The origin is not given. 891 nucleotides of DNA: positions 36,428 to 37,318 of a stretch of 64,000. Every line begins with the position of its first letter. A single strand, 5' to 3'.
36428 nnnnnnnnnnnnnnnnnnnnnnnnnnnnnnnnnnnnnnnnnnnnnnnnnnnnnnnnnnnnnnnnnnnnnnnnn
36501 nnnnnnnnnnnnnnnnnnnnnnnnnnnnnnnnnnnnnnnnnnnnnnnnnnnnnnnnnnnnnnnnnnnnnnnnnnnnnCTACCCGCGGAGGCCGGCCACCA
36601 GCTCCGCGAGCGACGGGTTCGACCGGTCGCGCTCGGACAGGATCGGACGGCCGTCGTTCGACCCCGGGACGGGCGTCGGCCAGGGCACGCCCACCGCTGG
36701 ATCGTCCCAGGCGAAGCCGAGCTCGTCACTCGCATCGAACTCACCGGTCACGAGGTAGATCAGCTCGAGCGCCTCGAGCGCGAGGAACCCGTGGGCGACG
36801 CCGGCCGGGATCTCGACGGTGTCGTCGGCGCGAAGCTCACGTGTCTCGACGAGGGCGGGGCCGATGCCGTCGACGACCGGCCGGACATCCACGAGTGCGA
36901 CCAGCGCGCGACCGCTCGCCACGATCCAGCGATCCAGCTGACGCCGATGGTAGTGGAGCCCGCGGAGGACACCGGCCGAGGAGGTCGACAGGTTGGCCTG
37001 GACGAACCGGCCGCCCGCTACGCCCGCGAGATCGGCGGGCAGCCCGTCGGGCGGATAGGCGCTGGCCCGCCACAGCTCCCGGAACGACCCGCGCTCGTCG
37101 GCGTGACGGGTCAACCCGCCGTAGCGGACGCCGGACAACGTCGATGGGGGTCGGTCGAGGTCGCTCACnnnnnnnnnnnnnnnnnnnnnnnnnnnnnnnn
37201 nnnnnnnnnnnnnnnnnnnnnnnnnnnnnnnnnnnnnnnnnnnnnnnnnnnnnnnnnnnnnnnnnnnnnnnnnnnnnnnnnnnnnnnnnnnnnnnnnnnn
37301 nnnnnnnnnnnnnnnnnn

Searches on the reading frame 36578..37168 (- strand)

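Call 32: search_protein_families(library=pfam, proteins=[window:36578-37168:-], max_evalue=0.001)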
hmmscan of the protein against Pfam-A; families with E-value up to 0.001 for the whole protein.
window:36578-37168:- (196 aa): 3 families
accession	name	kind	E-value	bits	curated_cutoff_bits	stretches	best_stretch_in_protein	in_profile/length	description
PF00908.23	dTDP_sugar_isom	-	2.7e-30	105.7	27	1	11-189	4-168/168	dTDP-4-dehydrorhamnose 3,5-epimerase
PF14667.12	Polysacc_synt_C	-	4.2e-08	33.7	28.7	1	56-96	18-58/111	Polysaccharide biosynthesis C-terminal domain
PF07883.17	Cupin_2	-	0.00019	21.5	27.2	1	70-136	12-64/70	Cupin domain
